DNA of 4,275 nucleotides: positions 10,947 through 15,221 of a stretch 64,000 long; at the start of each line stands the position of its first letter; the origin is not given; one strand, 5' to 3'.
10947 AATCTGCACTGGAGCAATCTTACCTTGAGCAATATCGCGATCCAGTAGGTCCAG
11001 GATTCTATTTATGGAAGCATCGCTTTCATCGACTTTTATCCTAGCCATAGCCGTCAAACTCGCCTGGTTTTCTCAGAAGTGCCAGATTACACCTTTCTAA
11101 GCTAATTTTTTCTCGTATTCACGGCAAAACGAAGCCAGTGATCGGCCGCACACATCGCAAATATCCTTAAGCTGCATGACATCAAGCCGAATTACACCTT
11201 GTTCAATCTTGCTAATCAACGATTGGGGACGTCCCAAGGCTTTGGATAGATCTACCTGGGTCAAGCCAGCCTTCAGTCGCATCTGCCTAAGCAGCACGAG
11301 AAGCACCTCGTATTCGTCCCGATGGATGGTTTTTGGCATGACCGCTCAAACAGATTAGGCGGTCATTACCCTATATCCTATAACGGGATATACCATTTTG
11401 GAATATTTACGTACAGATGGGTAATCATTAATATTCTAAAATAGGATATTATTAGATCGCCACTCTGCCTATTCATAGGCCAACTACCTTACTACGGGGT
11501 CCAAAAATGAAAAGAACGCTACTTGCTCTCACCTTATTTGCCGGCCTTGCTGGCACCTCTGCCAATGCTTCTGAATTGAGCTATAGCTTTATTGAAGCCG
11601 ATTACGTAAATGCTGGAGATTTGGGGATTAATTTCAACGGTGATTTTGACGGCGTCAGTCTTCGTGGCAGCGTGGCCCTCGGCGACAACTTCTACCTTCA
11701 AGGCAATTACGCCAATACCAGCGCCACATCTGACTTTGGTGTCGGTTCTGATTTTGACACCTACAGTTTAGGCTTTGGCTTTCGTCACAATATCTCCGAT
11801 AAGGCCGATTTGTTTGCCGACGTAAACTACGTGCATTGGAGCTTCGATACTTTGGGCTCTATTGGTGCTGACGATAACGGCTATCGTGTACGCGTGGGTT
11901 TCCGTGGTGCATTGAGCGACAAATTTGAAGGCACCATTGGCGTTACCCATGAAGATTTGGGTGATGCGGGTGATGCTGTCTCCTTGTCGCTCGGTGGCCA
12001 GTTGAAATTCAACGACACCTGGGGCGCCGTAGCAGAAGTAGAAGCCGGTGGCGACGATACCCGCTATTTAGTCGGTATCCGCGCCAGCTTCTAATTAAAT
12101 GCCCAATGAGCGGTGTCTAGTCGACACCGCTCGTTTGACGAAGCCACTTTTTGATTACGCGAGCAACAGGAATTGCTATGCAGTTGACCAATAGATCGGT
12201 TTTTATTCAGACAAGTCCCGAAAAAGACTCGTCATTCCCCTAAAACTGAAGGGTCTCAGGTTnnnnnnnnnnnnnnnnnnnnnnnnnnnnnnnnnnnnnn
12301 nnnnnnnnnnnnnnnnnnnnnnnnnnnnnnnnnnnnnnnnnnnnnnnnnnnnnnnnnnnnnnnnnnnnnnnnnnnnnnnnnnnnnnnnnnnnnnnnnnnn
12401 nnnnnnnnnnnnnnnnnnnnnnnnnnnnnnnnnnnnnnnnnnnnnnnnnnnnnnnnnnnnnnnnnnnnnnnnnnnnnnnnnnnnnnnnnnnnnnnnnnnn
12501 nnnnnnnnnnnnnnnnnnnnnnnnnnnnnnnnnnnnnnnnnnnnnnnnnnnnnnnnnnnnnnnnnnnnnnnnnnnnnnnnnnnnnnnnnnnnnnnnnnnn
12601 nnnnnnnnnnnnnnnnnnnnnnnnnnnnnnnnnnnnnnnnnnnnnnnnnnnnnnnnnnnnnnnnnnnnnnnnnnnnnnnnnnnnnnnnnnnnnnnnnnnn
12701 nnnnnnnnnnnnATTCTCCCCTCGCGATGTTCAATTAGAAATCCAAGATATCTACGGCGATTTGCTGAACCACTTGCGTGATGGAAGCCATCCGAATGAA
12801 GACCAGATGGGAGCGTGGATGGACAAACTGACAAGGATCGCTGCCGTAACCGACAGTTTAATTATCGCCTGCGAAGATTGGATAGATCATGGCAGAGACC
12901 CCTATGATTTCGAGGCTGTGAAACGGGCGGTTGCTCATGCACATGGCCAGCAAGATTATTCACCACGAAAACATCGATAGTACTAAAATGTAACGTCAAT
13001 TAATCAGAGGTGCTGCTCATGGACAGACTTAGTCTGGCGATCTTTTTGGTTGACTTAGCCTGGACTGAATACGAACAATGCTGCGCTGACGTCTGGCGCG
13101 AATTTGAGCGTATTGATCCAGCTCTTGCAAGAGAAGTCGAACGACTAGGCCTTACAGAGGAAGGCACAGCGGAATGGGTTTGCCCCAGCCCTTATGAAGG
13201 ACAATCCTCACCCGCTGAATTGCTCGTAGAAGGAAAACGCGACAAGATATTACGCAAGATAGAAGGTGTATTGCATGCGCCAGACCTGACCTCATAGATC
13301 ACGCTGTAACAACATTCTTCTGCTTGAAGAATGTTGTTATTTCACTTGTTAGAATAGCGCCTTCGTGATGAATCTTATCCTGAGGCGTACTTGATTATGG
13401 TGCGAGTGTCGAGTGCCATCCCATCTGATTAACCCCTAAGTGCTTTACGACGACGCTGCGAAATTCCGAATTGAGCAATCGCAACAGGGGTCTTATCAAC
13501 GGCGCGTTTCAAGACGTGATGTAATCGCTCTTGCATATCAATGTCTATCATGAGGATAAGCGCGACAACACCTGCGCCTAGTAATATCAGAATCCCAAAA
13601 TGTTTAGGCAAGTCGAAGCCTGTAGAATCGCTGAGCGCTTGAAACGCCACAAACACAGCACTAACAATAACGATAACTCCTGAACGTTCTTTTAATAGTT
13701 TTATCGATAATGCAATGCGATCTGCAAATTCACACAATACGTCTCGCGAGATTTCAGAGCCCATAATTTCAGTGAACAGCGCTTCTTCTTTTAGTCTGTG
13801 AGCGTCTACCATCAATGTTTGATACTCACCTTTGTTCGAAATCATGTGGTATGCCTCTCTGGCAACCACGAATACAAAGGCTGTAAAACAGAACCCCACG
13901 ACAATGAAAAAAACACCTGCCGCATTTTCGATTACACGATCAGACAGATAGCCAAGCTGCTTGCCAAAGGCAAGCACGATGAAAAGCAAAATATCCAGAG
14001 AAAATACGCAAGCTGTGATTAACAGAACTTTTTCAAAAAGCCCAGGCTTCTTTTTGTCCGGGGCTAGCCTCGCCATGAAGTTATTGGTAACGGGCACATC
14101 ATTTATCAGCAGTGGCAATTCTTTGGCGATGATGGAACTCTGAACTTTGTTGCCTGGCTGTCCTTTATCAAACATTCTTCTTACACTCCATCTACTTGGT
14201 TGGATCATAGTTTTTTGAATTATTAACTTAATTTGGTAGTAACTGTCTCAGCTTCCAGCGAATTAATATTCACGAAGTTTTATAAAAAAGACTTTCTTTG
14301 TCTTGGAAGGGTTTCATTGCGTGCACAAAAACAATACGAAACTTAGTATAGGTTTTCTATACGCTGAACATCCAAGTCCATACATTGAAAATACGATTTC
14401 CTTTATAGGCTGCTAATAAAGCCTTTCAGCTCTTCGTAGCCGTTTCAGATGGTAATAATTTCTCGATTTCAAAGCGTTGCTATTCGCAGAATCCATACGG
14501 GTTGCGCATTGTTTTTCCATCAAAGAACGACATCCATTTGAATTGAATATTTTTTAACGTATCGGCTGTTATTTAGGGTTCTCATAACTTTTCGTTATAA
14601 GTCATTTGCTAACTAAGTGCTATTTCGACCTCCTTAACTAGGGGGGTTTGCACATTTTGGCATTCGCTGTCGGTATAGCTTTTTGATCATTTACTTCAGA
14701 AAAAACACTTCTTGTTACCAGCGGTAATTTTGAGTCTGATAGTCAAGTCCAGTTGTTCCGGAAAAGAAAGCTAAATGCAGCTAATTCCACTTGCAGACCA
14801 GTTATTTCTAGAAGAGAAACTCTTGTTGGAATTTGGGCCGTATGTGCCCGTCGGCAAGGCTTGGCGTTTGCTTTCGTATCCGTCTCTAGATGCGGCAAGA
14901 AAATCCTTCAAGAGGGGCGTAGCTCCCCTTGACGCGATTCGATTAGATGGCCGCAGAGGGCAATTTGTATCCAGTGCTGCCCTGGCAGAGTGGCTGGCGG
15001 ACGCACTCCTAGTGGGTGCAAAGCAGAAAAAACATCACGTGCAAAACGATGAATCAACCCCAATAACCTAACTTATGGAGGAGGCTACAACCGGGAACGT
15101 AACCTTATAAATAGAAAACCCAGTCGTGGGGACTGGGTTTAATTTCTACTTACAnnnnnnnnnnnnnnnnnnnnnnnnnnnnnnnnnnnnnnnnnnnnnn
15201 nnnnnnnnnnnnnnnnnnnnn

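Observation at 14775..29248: Cas-free Tn7-like element with a natural TnsA-TnsB fusion and a long TniQ, next to a tRNA-Arg(CCG) 3' end in the absence of any integrase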

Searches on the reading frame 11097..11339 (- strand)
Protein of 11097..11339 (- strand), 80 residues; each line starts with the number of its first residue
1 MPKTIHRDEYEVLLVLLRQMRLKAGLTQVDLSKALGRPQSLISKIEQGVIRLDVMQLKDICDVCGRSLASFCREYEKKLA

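Call 123: search_protein_families(library=pfam, proteins=[window:11097-11339:-], max_evalue=0.1)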
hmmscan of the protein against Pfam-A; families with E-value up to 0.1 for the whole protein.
window:11097-11339:- (80 aa): 9 families
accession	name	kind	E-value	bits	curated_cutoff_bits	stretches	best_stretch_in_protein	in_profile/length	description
PF13560.12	HTH_31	-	4.1e-12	46.7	27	1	15-67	4-57/64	Helix-turn-helix domain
PF01381.28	HTH_3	-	8e-11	42.3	23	1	17-69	1-53/55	Helix-turn-helix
PF12844.13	HTH_19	-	0.00021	21.5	30.2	1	17-61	4-48/64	Helix-turn-helix domain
PF13384.12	HTH_23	-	0.0039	17.4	24.6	0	21-45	12-37/50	Homeodomain-like domain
PF13443.12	HTH_26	-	0.0052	17.5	22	1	17-65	2-51/63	Cro/C1-type HTH DNA-binding domain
PF13413.12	HTH_25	-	0.022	15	24.6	1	16-48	1-33/62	Helix-turn-helix domain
PF00157.23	Pou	-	0.049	14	27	1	8-38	4-34/72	Pou domain - N-terminal to homeobox domain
PF13412.12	HTH_24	-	0.055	13.5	21.9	0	16-43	8-35/48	Winged helix-turn-helix DNA-binding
PF04545.22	Sigma70_r4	-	0.073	13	24.1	0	19-47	14-42/50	Sigma-70, region 4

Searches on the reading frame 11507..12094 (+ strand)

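Call 20: search_protein_families(library=pfam, proteins=[window:11507-12094:+], max_evalue=0.01)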
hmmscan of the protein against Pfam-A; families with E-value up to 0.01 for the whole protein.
window:11507-12094:+ (195 aa): 1 family
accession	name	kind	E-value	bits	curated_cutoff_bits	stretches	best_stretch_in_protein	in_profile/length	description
PF13505.12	OMP_b-brl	-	6.7e-05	23.6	28.7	1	11-162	7-169/175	Outer membrane protein beta-barrel domain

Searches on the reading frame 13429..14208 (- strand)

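Call 20: search_protein_families(library=pfam, proteins=[window:13429-14208:-], max_evalue=0.01)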
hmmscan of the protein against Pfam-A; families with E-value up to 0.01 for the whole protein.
window:13429-14208:- (259 aa): 3 families
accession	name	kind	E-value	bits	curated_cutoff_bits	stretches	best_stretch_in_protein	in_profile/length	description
PF00689.26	Cation_ATPase_C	-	0.00087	19.5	27.3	1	39-120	28-108/175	Cation transporting ATPase, C-terminus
PF00420.29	Oxidored_q2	-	0.0016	18.6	26.1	0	64-121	28-80/95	NADH-ubiquinone/plastoquinone oxidoreductase chain 4L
PF24838.2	8xMP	-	0.0092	16.2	30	0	75-127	32-81/136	Octameric membrane protein family (8xMP)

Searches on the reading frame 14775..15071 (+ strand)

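Call 4: search_protein_families(library=pfam, proteins=[window:14775-15071:+], max_evalue=0.01)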
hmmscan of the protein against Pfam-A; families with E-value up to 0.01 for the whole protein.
window:14775-15071:+ (98 aa): 0 families

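Call 9: search_protein_families(library=ncbifam, proteins=[window:14775-15071:+], max_evalue=1)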
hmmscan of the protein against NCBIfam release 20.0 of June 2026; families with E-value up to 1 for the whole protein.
window:14775-15071:+ (98 aa): 0 families

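Call 113: search_protein_families(library=pfam, alignment_id=A7, max_evalue=5)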
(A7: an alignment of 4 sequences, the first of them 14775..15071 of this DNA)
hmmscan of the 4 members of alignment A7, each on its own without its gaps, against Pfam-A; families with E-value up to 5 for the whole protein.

A. member 1, window:14775-15071:+ (98 aa): 0 families

B. families by the number of members that match (of 4 scanned): 2 families
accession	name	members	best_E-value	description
PF09632.15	Rac1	1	0.091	Rac1-binding domain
PF12728.13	HTH_17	1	0.097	Helix-turn-helix domain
